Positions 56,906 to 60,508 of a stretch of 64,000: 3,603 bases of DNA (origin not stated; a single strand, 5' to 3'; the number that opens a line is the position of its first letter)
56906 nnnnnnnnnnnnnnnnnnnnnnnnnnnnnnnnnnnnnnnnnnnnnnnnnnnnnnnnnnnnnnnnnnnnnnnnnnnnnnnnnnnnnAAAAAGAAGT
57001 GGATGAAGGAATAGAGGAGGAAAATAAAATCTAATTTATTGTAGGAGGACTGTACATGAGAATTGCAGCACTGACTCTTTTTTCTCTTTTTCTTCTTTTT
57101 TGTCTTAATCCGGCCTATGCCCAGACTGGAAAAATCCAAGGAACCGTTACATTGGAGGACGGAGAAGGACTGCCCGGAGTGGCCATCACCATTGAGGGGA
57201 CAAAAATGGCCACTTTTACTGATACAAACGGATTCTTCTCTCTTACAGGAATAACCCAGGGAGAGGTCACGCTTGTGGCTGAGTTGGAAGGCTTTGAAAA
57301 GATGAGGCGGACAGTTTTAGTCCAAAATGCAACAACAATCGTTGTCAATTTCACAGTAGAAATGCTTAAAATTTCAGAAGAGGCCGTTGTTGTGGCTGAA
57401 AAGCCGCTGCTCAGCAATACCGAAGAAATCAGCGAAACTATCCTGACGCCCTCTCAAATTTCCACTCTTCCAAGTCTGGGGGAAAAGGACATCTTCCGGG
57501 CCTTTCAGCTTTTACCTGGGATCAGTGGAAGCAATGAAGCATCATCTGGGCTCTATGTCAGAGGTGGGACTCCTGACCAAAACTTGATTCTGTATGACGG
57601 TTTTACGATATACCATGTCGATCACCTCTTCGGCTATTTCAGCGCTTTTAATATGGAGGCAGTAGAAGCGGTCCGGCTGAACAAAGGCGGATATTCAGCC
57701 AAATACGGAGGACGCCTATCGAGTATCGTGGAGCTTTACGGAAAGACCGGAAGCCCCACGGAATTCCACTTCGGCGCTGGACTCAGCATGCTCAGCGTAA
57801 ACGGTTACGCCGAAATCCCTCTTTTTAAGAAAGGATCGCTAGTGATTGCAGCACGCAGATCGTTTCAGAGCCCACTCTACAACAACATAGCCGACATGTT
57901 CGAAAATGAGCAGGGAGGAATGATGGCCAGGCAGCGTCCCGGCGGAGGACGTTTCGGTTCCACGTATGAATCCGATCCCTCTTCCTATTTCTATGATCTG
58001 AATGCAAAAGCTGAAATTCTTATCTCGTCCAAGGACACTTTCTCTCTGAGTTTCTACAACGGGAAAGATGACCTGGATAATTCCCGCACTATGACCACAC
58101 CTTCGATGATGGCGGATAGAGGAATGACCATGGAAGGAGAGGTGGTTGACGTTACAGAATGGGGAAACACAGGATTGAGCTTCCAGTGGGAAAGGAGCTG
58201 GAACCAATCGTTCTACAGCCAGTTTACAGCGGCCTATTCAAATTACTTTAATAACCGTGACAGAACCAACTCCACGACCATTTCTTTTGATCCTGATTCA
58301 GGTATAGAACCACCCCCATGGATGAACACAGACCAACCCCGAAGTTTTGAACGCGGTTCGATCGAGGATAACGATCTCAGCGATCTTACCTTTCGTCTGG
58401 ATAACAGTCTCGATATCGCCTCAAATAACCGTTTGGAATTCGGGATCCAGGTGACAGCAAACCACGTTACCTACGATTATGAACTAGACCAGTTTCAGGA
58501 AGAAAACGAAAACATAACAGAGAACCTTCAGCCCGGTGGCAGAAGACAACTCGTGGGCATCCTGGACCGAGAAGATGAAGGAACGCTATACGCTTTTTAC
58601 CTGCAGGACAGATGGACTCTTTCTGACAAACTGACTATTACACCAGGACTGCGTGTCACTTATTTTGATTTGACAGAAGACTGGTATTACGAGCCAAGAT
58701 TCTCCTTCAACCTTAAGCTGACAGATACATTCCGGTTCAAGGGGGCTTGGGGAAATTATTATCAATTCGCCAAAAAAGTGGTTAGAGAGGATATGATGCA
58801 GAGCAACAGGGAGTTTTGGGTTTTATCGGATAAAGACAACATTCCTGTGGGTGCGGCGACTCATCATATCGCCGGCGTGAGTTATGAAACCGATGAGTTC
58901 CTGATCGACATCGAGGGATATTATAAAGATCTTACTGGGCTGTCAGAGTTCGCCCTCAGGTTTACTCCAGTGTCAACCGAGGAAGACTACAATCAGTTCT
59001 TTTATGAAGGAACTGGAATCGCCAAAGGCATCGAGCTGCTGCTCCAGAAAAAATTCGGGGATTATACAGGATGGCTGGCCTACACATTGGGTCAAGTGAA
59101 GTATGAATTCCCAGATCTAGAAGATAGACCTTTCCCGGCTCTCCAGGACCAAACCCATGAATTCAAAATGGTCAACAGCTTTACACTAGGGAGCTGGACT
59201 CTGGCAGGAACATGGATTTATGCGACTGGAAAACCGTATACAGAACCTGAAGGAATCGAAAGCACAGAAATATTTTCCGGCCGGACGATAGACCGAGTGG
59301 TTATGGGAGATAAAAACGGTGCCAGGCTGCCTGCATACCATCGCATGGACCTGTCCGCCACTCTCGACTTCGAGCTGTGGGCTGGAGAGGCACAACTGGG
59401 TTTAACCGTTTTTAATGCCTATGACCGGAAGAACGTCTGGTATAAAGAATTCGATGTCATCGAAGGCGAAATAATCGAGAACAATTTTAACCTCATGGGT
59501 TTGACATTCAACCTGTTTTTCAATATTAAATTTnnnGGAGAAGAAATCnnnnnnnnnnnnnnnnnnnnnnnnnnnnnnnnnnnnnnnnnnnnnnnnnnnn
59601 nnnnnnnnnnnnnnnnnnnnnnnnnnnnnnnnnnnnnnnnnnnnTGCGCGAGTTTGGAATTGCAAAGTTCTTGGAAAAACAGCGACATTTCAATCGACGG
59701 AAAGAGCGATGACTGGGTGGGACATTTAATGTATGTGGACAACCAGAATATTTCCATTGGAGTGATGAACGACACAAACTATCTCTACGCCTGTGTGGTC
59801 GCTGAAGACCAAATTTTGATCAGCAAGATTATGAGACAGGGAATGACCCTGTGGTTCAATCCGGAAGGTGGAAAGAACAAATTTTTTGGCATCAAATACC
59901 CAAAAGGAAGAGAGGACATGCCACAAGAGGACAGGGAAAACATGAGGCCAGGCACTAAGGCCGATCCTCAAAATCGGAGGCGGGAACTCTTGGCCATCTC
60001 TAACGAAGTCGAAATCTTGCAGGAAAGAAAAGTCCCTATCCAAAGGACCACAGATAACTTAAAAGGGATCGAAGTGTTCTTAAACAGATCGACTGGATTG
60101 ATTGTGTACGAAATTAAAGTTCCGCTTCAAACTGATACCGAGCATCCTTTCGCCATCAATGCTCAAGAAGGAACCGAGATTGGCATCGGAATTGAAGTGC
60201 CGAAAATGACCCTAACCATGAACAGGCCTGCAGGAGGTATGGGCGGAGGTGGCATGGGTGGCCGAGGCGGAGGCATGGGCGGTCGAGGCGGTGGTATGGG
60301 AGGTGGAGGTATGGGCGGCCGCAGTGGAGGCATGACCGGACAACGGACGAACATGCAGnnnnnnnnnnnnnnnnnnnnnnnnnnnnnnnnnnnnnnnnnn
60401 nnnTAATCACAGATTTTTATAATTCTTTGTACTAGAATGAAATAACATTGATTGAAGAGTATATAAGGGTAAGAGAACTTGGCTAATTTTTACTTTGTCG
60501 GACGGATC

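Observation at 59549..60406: Lipoprotein with a tandem GGMGG(R/G) Gly-Met repeat tail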

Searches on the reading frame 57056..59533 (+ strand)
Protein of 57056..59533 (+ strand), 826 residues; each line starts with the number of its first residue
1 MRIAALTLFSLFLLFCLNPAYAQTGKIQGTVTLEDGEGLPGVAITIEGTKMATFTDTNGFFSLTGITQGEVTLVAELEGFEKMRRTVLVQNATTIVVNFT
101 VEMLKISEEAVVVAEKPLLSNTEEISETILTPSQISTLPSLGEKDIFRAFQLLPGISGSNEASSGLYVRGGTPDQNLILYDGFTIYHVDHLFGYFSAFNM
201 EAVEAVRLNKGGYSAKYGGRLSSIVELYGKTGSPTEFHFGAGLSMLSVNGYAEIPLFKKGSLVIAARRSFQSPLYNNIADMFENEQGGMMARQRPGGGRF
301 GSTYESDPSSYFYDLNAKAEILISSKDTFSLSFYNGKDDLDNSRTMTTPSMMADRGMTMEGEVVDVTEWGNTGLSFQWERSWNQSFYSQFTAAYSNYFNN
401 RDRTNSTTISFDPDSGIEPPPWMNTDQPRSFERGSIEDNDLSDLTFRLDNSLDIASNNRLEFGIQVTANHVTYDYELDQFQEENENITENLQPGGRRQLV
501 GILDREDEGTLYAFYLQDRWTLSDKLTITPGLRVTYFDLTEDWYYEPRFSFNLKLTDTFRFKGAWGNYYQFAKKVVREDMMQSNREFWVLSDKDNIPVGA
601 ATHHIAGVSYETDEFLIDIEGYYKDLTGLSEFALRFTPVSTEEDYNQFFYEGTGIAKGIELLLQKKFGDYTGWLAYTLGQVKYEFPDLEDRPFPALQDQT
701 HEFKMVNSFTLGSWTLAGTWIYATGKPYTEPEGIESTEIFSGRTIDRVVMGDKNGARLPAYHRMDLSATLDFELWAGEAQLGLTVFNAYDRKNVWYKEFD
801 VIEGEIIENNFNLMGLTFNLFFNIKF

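Call 3: search_protein_families(library=pfam, proteins=[window:57056-59533:+], max_evalue=0.1)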
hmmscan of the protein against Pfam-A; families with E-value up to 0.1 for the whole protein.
window:57056-59533:+ (826 aa): 6 families
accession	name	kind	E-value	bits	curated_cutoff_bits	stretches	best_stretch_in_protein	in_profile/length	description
PF00593.30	TonB_dep_Rec_b-barrel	-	1e-18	68.9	27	1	366-787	55-435/436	TonB dependent receptor-like, beta-barrel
PF13715.12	CarbopepD_reg_2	-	2e-15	57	32.2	1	27-113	1-88/88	CarboxypepD_reg-like domain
PF13620.12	CarboxypepD_reg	-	5.9e-13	49.4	32.3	1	27-101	2-81/82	Carboxypeptidase regulatory-like domain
PF07715.20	Plug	-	1.2e-10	42.3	23.9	1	141-220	20-102/107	TonB-dependent Receptor Plug Domain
PF25020.1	TTR_TEN1-4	-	8.2e-07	29.3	27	1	27-98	9-82/86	Teneurin TTR-like domain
PF25183.1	OMP_b-brl_4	-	1.8e-06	27.1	30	1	303-538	143-394/838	Outer membrane beta barrel domain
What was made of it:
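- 57056..59536 (+): TonB-dependent receptor with an N-terminal CarboxypepD_reg domain. Its stop lies 12 nt before the target's start. Pfam in call 3.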

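Call 7: search_protein_families(library=ncbifam, proteins=[window:57056-59533:+], max_evalue=0.01)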
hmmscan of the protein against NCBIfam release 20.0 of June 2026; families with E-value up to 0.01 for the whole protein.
window:57056-59533:+ (826 aa): 6 families
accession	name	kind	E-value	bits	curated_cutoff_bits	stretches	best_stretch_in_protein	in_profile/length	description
TIGR04056.1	OMP_RagA_SusC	subfamily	4.8e-09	35.1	368.25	1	26-140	2-111/981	SusC/RagA family TonB-linked outer membrane protein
TIGR01786.1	TonB-hemlactrns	subfamily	6.6e-09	34.7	323.75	1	361-540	263-421/719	TonB-dependent hemoglobin/transferrin/lactoferrin family receptor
NF052345.1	S_layer_anammox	exception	2.6e-07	28.4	1400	1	22-117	1310-1407/1596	Kustd1514 family S-layer glycoprotein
NF007478.2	PRK10064.1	equivalog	7.1e-06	24.6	745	1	510-570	360-419/663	catecholate siderophore receptor CirA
NF049945.1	TonB_dep_FCYXU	equivalog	0.00015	20.6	825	1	445-542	344-413/697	TonB-dependent receptor, FCYXU motif-type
NF049947.1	TonB_dep_PCPU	exception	0.0016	16.7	800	0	511-546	386-419/685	TonB-dependent receptor, PCPU motif-type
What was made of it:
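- Tried and rejected: Pfam and NCBIfam scans of the protein returned nothing (calls 3, 7).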

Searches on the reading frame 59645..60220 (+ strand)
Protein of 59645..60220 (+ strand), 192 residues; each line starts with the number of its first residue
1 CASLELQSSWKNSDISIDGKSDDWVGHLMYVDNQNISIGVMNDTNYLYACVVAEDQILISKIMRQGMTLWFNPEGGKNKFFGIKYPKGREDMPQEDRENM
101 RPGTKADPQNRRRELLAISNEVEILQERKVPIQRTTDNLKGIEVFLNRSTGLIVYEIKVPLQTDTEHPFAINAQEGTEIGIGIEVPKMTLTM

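Call 72: search_protein_representatives(protein=window:59645-60220:+)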
Query: 192 residues. Proteins with E-value up to 0.001 (for the whole library): 2882; up to 1e-10: 1607; up to 1e-30: 48. The best 150 are listed.
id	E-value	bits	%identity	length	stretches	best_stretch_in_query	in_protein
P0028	8.5e-51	188.8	45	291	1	1-191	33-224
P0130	1.3e-43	165.4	45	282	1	1-188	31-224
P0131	5.0e-40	153.7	41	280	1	1-188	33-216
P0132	2.5e-39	151.4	41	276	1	1-190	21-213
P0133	4.7e-39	150.5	39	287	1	1-189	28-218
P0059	8.1e-39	149.7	40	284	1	1-189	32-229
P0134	2.4e-38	148.2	42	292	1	1-187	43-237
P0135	3.8e-38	147.5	43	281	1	1-186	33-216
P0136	1.1e-37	146.0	41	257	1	1-188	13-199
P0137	2.9e-37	144.7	40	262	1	1-188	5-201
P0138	1.2e-36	142.7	37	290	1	1-190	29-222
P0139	1.6e-36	142.2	40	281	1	1-189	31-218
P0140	1.7e-36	142.2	42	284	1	1-190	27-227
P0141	5.5e-36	140.5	40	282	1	3-187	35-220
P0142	1.1e-35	139.5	38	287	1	4-189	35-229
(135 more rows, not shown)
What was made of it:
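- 59549..60406 (+): Gene for the 285-aa lipoprotein. It belongs to an unannotated family with a CBM9/DOMON-like fold and a Gly/Met/Arg loop. 2,882 cluster representatives found with the beta-sandwich alone in call 72.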

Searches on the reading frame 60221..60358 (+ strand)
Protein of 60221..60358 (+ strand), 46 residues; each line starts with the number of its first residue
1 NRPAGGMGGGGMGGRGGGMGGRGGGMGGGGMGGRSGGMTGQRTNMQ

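Call 46: search_solved_structures(query=window:60221-60358:+, max_evalue=10, show_alignments=4)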
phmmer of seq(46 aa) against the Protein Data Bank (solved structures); distinct sequences matched with E-value up to 10: 0.
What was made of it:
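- Tried and rejected: A phmmer search with the loop alone gave nothing (call 46).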
